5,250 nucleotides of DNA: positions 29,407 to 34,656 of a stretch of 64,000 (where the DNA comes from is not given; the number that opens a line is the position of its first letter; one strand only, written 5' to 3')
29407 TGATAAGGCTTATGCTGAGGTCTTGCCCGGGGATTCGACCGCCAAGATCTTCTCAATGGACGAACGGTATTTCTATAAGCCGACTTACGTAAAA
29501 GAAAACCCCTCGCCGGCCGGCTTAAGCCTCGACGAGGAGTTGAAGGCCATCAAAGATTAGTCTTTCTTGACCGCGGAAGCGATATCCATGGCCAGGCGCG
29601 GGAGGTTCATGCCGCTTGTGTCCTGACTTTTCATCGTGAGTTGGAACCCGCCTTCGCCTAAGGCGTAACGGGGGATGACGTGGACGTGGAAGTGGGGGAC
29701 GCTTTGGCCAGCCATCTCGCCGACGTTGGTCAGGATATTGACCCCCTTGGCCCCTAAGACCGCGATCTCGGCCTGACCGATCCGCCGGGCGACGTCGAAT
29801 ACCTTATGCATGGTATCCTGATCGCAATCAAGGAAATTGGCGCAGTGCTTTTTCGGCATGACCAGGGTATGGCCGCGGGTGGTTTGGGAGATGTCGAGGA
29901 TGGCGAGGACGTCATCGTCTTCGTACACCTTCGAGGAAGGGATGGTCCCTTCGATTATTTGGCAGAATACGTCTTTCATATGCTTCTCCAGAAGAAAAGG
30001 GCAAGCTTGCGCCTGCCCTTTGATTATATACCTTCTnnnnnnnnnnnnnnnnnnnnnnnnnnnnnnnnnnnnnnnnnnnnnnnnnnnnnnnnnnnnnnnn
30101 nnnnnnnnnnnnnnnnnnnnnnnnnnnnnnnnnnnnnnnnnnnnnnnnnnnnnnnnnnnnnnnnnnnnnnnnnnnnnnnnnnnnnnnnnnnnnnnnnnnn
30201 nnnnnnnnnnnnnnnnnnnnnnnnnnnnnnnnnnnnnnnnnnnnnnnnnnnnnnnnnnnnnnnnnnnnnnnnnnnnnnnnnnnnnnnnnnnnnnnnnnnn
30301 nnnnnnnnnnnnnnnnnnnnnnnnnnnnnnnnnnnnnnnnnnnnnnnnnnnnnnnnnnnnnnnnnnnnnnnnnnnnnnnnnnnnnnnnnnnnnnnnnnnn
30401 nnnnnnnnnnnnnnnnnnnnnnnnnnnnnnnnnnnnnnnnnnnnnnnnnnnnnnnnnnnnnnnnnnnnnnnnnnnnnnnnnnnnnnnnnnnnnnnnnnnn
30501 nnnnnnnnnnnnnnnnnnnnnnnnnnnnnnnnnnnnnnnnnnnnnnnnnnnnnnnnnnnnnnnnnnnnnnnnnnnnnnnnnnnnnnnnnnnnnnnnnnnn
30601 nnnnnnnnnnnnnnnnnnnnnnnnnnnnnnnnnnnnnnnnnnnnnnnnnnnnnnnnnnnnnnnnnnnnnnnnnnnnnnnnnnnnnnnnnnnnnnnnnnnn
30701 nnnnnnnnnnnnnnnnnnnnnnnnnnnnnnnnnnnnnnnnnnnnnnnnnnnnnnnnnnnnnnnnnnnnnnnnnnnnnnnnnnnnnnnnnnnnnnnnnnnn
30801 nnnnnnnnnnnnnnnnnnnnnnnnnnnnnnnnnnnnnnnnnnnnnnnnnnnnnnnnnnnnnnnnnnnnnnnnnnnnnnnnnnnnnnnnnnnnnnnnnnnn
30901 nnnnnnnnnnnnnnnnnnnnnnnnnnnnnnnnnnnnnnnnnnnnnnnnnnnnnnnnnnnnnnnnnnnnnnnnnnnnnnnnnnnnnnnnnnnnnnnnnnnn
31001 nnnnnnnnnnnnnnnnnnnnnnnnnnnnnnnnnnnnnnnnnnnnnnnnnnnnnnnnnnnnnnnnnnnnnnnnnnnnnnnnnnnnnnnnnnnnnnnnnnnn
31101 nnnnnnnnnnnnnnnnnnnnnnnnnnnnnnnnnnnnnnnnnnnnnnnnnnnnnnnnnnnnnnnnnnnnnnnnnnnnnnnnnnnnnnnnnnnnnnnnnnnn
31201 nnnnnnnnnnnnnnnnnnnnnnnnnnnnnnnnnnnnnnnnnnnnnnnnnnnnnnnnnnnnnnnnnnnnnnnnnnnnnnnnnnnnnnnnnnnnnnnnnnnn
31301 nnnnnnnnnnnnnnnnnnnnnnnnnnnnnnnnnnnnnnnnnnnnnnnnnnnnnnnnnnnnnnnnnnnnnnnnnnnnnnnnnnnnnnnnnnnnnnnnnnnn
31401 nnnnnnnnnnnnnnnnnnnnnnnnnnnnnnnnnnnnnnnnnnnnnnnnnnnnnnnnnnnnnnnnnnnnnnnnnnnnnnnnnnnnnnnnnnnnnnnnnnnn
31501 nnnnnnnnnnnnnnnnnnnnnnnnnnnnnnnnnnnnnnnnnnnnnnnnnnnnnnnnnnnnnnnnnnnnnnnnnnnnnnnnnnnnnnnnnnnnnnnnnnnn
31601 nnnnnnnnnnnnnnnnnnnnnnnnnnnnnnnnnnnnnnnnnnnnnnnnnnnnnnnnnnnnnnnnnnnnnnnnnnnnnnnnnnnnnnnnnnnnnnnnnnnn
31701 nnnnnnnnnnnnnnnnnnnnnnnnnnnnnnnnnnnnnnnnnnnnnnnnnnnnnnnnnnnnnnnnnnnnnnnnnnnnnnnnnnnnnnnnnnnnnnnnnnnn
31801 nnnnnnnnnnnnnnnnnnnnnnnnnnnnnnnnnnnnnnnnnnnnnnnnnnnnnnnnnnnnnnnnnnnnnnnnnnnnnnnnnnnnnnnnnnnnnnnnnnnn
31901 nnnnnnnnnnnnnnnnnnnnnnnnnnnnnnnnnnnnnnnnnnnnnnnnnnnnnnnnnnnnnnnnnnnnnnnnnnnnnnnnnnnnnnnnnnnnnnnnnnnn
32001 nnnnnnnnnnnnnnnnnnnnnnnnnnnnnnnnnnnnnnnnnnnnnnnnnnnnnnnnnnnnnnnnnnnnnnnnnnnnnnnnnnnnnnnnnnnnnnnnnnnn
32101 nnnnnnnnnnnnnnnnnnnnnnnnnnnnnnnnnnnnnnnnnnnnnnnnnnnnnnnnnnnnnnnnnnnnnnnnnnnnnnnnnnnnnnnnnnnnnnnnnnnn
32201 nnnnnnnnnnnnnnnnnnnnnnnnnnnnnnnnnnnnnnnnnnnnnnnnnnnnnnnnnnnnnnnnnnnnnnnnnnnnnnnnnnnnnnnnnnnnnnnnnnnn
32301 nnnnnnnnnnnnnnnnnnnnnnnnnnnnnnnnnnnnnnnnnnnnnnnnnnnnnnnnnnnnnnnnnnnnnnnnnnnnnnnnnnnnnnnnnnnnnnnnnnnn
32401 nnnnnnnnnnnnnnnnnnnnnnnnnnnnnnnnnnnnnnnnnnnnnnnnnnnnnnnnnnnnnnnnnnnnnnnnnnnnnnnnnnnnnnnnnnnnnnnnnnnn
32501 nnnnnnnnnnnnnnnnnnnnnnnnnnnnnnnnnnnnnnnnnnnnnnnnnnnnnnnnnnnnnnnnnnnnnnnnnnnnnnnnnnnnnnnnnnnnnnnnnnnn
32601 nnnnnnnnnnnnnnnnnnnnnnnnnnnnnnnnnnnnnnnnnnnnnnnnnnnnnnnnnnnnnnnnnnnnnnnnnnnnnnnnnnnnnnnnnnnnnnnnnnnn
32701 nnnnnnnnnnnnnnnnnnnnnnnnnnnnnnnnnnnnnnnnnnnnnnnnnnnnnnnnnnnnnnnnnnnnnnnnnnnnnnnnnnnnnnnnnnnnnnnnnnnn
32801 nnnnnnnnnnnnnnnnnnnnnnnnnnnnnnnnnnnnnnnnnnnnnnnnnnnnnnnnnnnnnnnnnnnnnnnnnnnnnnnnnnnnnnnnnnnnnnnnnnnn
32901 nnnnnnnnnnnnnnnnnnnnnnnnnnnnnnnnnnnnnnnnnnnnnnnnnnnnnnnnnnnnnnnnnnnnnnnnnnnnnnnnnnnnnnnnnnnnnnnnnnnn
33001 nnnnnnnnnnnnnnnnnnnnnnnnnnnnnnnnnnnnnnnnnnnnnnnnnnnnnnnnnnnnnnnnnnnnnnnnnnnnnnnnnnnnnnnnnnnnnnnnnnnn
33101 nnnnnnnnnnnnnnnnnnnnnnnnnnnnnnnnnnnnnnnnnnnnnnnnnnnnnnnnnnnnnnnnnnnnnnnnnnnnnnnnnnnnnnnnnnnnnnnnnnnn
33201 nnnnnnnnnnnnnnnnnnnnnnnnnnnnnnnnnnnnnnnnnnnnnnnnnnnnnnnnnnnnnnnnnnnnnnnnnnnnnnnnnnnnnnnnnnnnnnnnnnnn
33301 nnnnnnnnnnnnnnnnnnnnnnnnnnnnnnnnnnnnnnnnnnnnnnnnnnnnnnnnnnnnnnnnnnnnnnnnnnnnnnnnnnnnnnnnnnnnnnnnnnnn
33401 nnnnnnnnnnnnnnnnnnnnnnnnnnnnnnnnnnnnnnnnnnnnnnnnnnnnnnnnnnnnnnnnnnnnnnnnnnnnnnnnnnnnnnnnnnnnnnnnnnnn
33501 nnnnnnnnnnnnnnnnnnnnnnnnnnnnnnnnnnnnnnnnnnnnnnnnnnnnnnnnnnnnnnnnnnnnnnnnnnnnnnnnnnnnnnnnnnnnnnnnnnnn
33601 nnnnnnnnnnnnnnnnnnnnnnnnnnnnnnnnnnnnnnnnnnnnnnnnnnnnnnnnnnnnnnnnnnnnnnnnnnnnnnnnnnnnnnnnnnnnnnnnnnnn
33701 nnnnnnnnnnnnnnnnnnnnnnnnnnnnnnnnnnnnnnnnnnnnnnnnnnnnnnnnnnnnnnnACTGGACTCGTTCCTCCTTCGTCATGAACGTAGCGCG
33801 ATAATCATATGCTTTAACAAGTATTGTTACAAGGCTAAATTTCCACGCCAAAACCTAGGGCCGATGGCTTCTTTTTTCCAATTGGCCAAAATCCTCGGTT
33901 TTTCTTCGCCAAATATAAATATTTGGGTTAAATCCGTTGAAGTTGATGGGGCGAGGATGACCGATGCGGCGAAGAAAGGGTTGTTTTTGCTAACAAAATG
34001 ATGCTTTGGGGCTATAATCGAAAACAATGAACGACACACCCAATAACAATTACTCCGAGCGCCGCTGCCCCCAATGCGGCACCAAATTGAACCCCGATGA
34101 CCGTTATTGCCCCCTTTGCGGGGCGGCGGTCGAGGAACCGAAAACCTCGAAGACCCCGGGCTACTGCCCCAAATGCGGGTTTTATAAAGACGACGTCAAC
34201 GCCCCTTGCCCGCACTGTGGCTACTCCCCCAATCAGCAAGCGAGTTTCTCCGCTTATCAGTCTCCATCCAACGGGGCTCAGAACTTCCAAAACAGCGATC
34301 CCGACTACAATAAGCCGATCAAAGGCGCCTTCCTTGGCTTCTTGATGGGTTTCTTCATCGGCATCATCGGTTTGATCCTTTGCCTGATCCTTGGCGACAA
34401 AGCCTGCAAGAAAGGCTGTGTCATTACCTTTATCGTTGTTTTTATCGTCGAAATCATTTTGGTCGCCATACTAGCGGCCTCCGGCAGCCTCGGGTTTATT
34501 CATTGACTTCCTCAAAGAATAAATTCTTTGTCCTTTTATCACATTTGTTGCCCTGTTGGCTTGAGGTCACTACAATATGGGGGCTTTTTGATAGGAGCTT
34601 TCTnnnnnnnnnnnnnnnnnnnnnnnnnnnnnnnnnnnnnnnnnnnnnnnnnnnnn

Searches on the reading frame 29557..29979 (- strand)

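Call 56: search_protein_families(library=pfam, proteins=[window:29557-29979:-], max_evalue=0.01)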
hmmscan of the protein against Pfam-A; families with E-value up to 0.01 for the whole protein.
window:29557-29979:- (140 aa): 3 families
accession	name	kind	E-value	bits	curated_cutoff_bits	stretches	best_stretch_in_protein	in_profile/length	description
PF01230.28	HIT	-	2.9e-27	95.6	21.5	1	11-106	2-97/98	HIT domain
PF11969.13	DcpS_C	-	6.7e-14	52.8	24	1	3-102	2-100/114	Scavenger mRNA decapping enzyme C-term binding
PF04677.20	CwfJ_C_1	-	0.0042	17.4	21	1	33-103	44-108/122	Protein similar to CwfJ C-terminus 1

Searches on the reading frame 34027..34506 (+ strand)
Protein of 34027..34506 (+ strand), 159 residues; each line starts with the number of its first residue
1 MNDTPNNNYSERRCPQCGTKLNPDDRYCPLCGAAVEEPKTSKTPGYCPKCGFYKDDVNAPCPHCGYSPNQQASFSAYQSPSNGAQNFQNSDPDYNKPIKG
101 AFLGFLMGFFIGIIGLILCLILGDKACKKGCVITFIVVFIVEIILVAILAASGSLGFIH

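Call 56: search_protein_families(library=pfam, proteins=[window:34027-34506:+], max_evalue=0.01)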
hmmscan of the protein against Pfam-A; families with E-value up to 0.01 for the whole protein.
window:34027-34506:+ (159 aa): 9 families
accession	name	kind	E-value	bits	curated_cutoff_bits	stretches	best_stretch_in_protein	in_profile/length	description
PF13240.11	Zn_Ribbon_1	-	5.6e-10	39.1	25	1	14-34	2-22/23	zinc-ribbon domain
PF12773.13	DZR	-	2.4e-08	34.4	27.3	1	14-65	1-45/45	Double zinc ribbon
PF13248.11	Zn_ribbon_3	-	1.3e-07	31.3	27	1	10-33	1-24/26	zinc-ribbon domain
PF17032.10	Zn_ribbon_15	-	4.3e-05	24.7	28.9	1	10-32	51-73/73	zinc-ribbon family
PF07282.18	Cas12f1-like_TNB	-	0.00012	22.6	26.3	0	35-68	22-50/60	Cas12f1-like, TNB domain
PF24463.1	DUF7577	-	0.003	17.6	28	0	11-19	2-10/27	Domain of unknown function (DUF7577)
PF24460.1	DUF7575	-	0.0046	16.7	28.5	1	11-35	3-27/28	Domain of unknown function (DUF7575)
PF10571.15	UPF0547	-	0.0062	17.1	29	1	13-32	2-21/26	Uncharacterised protein family UPF0547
PF08271.17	Zn_Ribbon_TF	-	0.0086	16.1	29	1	13-44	2-38/43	TFIIB zinc-binding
